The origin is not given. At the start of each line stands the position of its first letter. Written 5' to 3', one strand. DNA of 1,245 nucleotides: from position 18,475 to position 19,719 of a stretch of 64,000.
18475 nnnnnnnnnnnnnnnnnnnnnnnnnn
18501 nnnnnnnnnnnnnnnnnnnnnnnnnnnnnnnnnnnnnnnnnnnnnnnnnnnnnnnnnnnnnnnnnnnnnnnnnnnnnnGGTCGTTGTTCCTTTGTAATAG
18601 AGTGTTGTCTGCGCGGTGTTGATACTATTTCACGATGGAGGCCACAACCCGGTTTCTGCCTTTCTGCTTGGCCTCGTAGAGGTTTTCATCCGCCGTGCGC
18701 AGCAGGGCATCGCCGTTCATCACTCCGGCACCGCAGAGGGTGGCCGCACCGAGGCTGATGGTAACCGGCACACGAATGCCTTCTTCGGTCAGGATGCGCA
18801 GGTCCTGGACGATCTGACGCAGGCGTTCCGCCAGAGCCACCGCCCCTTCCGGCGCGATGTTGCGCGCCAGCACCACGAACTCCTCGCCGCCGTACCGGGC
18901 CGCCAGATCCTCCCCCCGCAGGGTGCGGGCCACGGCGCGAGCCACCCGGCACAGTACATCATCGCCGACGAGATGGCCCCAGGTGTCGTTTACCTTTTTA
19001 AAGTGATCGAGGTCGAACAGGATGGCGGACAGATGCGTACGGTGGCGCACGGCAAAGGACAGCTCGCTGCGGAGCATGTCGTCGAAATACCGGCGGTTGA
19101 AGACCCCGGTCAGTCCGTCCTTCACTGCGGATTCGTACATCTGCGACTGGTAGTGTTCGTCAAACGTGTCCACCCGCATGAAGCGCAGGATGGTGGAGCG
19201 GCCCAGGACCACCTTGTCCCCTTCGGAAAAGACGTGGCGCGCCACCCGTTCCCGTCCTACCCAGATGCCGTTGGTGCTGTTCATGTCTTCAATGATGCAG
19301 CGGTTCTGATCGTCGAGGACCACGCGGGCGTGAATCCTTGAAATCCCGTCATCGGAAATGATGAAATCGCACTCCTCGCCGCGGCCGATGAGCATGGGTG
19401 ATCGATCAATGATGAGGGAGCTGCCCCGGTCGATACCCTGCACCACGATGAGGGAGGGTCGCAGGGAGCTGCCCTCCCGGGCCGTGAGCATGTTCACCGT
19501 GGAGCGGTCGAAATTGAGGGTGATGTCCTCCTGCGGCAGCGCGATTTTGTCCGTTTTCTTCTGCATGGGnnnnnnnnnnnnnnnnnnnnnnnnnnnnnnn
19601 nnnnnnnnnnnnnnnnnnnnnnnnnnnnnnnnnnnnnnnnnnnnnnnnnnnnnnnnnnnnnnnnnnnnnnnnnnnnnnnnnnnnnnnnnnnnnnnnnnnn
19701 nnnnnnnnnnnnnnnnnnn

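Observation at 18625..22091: c-di-GMP locus: FHA-GGDEF divergent from an overlapping PilZ - unknown - orphan FliH-like - site-2-protease operon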

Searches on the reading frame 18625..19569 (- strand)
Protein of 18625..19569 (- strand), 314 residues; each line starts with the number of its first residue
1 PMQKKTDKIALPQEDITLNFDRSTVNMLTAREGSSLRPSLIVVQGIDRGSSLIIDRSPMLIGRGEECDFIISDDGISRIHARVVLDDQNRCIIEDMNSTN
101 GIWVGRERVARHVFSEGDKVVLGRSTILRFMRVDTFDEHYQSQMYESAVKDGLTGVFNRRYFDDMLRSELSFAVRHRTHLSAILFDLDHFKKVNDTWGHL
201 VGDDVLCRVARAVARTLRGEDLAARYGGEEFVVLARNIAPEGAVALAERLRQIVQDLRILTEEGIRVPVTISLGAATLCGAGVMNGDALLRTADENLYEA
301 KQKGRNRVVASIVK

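Call 3: search_protein_families(library=pfam, proteins=[window:18625-19569:-], max_evalue=1)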
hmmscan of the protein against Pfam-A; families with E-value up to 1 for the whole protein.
window:18625-19569:- (314 aa): 4 families
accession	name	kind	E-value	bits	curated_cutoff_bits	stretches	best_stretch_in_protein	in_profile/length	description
PF00990.26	GGDEF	-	6e-47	159.8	23.8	1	149-307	2-161/161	Diguanylate cyclase, GGDEF domain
PF00498.31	FHA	-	1.9e-16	60.7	20.7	1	60-123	2-67/67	FHA domain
PF16697.10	Yop-YscD_cpl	-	4.5e-11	43.3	33.2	1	42-124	2-85/94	Inner membrane component of T3SS, cytoplasmic domain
PF17853.6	GGDEF_2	-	0.066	13.9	24.5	1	178-272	21-94/116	GGDEF-like domain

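Call 6: search_protein_families(library=ncbifam, proteins=[window:18625-19569:-], max_evalue=1)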
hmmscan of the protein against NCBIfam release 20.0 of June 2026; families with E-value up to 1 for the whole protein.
window:18625-19569:- (314 aa): 28 families (the best 25 are shown)
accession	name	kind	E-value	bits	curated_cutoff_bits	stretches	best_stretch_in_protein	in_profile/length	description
TIGR00254.1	GGDEF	domain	7.1e-53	178.7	37.4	1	147-310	4-166/168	diguanylate cyclase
NF007135.0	PRK09581.1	equivalog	7.3e-52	176.7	474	1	143-311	287-455/457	PleD family two-component system response regulator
NF038266.1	diguan_SiaD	equivalog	2.1e-45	155.1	290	1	142-308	88-252/252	biofilm regulation diguanylate cyclase SiaD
NF007380.0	PRK09894.1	equivalog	3.4e-41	141.5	256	1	148-310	129-286/296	diguanylate cyclase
NF047654.1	DiguCycDgcRLepto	equivalog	4.6e-40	137.4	500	1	140-309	125-294/295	diguanylate cyclase DgcR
NF041606.1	dguan_cyc_DgcA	equivalog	1.4e-39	136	370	1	142-311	172-339/340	diguanylate cyclase DgcA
NF007423.1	PRK09966.1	equivalog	7.3e-36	123.9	325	1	141-301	232-390/390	diguanylate cyclase DgcN/YfiN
NF007599.0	PRK10245.1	equivalog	1.9e-35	122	402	1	147-308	209-367/371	diguanylate cyclase AdrA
NF051473.1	DigCycDgcsShew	equivalog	1.6e-34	119.6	400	1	142-307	129-287/291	diguanylate cyclase DgcS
NF011955.1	PRK15426.1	equivalog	7.4e-34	116.8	408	1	140-311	390-561/564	cellulose biosynthesis regulator diguanylate cyclase DgcQ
NF007298.0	PRK09776.1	equivalog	9.7e-27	93.3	1135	1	141-309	677-843/1111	diguanylate cyclase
NF007474.0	PRK10060.1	equivalog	2.5e-26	92.1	782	1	139-307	228-391/663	cyclic di-GMP phosphodiesterase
NF040885.1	diguan_DgcJ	equivalog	7.4e-26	91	500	1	142-306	335-491/493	diguanylate cyclase DgcJ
NF045675.1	PhdiestaseDibA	equivalog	2.6e-25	88.8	980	1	141-306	196-359/623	phosphodiesterase DibA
NF053781.1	cdiGMPphdstlr2612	equivalog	2.8e-25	88.2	1600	1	140-307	832-998/1268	Tlr1612 family c-di-GMP phosphodiesterase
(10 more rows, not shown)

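Call 87: search_protein_families(library=padloc, proteins=[window:18625-19566:-], max_evalue=0.01)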
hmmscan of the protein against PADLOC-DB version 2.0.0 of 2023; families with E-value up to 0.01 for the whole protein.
window:18625-19566:- (313 aa): 0 families

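Call 90: search_protein_families(library=pfam, proteins=[L020:5156-5929:+, L068:5067-5960:+, L026:1523-2059:+, L086:5070-5945:+], max_evalue=0.1)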
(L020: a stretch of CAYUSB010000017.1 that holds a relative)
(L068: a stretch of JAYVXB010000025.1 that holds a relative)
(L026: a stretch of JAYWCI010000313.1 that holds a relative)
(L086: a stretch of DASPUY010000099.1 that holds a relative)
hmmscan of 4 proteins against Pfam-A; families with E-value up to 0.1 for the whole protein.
L020:5156-5929:+ (257 aa): 1 family
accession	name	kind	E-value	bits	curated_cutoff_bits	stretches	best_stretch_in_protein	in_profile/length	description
PF02108.21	FliH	-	3.4e-15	56.6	24.1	1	136-245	18-127/128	Flagellar assembly protein FliH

L068:5067-5960:+ (297 aa): 2 families
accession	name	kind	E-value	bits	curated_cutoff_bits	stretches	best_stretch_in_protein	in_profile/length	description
PF02108.21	FliH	-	1.3e-15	57.9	24.1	1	165-288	5-128/128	Flagellar assembly protein FliH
PF06188.17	HrpE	-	0.021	15.2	23.5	1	112-278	18-180/191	HrpE/YscL/FliH and V-type ATPase subunit E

L026:1523-2059:+ (178 aa): 0 families

L086:5070-5945:+ (291 aa): 2 families
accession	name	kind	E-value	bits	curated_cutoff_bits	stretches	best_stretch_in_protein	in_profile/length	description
PF02108.21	FliH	-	3.7e-12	46.7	24.1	1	176-282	22-128/128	Flagellar assembly protein FliH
PF06188.17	HrpE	-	0.0002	21.7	23.5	1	102-271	14-179/191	HrpE/YscL/FliH and V-type ATPase subunit E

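Call 95: search_solved_structures(query=window:18625-19566:-, max_evalue=1e-10)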
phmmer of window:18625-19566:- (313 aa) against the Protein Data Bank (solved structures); distinct sequences matched with E-value up to 1e-10: 47.
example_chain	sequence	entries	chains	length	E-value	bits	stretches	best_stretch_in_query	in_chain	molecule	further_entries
6hbz_A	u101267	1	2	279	1.5e-36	129.6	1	48-308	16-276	GGDEF domain protein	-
3i5c_A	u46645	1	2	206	1.8e-35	126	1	145-307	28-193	Fusion of General control protein GCN4 and WSPR response regulator protein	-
3i5b_A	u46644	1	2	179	3.2e-35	125.2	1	149-307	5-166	WspR response regulator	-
3bre_A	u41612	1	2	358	1.2e-34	123.4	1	149-307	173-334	Probable two-component response regulator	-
9t28_A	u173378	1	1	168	2.5e-34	122.3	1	149-307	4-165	diguanylate cyclase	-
3i5a_A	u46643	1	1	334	1.6e-33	119.6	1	147-309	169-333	Response regulator/GGDEF domain protein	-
2wb4_A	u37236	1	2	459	5.8e-33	117.8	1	141-309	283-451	DIGUANYLATE CYCLASE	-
1w25_A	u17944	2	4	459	5.8e-33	117.8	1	141-309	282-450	STALKED-CELL DIFFERENTIATION CONTROLLING PROTEIN | RESPONSE REGULATOR PLED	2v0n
9g86_A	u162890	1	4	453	6.2e-33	117.7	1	141-309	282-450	Response regulator PleD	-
9g85_A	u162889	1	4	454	6.2e-33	117.7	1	141-309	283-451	Response regulator PleD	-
6zxm_A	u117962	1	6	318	5.8e-32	114.5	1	140-308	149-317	Putative GGDEF/response regulator receiver domain protein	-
5euh_A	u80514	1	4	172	1.1e-31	113.6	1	148-310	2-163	Putative GGDEF domain membrane protein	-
3ign_A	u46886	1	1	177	1.3e-30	110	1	142-311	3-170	Diguanylate cyclase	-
4zve_A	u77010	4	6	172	1.4e-30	110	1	150-307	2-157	Diguanylate cyclase DosC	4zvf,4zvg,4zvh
6zxb_A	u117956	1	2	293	4.1e-30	108.4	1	140-308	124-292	Putative GGDEF/response regulator receiver domain protein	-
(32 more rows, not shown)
